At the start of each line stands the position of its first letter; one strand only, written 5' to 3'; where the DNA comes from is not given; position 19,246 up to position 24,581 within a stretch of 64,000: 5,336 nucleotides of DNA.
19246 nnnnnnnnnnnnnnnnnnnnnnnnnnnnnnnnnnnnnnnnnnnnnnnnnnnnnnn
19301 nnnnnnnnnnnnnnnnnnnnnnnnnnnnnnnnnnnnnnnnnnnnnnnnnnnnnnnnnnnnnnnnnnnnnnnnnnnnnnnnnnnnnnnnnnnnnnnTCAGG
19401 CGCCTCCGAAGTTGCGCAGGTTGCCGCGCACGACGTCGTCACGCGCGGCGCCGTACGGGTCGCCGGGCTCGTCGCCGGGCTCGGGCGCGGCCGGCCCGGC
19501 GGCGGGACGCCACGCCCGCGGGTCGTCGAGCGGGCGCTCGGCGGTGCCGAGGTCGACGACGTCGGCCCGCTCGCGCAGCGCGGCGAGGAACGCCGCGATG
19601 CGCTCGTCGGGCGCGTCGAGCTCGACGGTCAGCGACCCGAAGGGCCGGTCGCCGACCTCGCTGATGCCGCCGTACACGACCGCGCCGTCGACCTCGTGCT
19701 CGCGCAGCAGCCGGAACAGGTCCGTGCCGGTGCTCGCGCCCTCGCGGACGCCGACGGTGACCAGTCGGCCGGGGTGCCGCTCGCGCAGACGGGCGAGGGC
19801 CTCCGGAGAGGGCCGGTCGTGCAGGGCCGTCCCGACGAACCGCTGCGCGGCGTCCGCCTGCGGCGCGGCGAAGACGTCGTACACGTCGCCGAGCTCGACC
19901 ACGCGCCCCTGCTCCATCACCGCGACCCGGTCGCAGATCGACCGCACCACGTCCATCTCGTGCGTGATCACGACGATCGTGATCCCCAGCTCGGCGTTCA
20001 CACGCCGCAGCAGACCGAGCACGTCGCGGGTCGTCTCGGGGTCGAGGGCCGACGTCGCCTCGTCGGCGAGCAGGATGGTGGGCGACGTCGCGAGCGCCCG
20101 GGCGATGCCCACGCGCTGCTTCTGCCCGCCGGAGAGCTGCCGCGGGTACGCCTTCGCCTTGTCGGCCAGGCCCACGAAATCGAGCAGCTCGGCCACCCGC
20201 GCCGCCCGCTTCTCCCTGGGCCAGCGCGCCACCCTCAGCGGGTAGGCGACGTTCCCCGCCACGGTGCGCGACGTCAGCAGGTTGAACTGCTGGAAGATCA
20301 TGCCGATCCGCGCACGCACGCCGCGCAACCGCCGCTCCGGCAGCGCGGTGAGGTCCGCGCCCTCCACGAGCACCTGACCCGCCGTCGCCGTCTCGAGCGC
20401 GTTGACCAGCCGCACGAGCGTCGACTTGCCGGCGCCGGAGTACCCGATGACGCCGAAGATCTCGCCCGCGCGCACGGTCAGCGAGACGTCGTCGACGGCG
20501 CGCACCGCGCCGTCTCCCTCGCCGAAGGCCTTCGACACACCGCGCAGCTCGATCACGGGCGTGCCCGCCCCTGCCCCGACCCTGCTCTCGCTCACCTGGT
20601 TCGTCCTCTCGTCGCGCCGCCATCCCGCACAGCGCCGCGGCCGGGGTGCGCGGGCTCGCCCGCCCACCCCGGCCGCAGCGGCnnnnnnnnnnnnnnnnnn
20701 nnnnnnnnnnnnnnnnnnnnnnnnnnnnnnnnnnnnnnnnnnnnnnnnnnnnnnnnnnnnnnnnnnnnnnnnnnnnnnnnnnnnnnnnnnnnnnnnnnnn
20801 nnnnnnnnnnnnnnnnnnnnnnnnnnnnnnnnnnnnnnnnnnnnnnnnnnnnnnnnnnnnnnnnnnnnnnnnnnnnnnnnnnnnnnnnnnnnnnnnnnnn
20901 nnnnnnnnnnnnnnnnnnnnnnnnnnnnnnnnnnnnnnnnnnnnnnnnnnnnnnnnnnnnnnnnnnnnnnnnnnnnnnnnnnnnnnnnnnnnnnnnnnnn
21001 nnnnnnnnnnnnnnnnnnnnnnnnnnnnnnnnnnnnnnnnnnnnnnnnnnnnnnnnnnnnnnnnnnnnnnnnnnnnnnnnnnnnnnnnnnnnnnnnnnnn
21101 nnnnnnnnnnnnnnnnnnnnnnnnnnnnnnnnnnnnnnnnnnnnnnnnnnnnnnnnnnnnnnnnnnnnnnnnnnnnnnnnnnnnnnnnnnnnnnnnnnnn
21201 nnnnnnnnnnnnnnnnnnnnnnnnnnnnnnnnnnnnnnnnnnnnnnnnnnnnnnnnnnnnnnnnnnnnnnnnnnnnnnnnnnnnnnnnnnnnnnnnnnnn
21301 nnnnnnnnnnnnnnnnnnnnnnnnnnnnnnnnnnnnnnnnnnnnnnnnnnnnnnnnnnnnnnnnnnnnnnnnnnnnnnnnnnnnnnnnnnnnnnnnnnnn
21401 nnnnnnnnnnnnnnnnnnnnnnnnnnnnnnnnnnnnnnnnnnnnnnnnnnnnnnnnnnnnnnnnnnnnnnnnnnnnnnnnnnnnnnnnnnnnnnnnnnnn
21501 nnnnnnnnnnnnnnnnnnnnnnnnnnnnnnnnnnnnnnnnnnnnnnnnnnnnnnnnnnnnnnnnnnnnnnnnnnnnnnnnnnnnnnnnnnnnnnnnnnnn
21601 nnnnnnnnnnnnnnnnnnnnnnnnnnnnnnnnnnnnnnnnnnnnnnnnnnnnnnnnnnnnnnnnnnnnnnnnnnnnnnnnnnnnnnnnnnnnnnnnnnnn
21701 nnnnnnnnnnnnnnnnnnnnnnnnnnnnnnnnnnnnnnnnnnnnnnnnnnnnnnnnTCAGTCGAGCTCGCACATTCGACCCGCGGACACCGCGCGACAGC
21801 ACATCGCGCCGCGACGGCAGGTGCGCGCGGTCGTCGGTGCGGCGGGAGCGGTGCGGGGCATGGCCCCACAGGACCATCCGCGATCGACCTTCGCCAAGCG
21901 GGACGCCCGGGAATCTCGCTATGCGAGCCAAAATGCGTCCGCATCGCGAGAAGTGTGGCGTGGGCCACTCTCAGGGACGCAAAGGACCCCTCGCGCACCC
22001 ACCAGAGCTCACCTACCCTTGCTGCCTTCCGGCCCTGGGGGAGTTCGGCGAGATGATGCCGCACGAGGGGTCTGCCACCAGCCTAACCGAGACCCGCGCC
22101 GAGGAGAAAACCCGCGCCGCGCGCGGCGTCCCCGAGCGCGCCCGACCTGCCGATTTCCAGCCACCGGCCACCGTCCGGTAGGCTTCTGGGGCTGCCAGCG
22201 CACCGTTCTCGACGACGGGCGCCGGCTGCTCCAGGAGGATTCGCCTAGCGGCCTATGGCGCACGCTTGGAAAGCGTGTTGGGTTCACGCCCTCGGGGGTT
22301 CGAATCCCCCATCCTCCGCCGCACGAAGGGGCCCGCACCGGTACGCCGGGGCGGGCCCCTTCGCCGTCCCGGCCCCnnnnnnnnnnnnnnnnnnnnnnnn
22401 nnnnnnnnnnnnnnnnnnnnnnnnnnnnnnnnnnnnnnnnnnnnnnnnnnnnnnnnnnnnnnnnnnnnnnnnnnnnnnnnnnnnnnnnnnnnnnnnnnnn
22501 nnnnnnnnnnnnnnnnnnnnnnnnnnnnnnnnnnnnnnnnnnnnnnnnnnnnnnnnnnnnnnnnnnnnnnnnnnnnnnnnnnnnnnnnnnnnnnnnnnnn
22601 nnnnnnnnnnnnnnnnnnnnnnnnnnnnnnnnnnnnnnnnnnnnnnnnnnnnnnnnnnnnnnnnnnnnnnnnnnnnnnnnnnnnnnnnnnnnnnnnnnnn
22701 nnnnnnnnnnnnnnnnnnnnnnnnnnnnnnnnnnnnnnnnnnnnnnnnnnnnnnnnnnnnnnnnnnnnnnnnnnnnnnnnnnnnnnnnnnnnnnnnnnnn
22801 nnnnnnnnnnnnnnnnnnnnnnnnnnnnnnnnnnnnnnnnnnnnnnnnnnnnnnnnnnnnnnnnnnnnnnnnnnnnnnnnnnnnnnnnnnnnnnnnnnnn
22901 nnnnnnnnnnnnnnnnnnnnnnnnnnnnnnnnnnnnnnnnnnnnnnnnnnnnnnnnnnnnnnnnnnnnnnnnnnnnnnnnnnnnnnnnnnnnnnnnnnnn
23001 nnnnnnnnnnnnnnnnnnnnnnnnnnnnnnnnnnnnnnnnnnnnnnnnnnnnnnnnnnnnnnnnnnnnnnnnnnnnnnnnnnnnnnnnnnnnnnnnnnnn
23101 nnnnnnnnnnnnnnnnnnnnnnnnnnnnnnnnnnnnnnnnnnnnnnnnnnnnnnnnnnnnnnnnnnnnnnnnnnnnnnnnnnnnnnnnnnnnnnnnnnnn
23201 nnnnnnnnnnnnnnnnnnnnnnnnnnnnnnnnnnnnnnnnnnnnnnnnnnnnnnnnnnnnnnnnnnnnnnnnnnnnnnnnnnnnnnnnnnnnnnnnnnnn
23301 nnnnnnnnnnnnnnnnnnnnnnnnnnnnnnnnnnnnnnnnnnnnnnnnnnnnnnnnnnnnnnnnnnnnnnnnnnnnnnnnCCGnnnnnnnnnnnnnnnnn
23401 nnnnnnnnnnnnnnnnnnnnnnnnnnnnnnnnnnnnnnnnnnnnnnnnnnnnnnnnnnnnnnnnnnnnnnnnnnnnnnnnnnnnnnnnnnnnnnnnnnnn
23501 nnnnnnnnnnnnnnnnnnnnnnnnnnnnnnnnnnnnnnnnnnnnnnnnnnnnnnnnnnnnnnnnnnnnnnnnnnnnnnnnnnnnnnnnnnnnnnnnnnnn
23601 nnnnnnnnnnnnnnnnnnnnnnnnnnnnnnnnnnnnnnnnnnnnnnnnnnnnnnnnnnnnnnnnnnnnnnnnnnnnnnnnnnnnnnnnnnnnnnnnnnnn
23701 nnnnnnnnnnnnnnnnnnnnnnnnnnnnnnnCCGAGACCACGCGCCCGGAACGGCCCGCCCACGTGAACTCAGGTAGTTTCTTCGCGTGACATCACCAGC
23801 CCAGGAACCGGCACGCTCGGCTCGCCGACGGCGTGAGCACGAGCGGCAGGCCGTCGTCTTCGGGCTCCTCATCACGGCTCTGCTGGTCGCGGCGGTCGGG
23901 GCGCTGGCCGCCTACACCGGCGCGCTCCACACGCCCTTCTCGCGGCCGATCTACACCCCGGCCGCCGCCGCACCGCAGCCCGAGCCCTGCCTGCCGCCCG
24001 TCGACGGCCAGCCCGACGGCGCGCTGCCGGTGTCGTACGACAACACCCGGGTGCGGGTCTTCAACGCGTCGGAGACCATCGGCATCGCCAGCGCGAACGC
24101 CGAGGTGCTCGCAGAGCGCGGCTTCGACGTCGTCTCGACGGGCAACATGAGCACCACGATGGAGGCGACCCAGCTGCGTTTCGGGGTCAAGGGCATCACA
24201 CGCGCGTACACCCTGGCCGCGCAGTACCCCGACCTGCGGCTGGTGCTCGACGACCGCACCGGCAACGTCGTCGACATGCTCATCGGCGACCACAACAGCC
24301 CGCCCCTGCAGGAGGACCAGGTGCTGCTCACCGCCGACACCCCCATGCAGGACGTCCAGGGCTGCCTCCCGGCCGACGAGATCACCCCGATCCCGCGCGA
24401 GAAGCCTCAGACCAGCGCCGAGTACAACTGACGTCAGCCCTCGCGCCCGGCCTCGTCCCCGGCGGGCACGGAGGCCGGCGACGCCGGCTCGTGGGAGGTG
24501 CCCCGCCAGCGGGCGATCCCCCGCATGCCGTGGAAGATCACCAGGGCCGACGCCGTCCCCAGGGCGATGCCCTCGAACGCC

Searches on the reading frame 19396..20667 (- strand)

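Call 10: search_protein_families(library=pfam, proteins=[window:19396-20667:-], max_evalue=0.001)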
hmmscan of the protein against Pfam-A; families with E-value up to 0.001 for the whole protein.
window:19396-20667:- (423 aa): 5 families
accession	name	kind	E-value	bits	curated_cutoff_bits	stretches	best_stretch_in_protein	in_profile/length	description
PF00005.33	ABC_tran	-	1.3e-34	120.2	25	1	59-206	2-137/137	ABC transporter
PF09383.16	NIL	-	1.7e-11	44.3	24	1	301-368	1-68/73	NIL domain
PF02463.25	SMC_N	-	8.7e-05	22.5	40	1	163-250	122-211/220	RecF/RecN/SMC N terminal domain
PF13304.12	AAA_21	-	9.6e-05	23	27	0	170-237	230-299/304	AAA domain, putative AbiEii toxin, Type IV TA system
PF13191.12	AAA_16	-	0.00067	20.6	32.6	0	65-205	19-142/167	AAA ATPase domain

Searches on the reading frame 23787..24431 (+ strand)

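Call 10: search_protein_families(library=pfam, proteins=[window:23787-24431:+], max_evalue=0.001)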
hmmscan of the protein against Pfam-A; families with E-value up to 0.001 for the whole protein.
window:23787-24431:+ (214 aa): 1 family
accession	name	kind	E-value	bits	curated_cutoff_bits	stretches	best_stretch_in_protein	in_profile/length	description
PF13399.11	LytR_C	-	7.2e-11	43.3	22.2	1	87-168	2-84/86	LytR cell envelope-related transcriptional attenuator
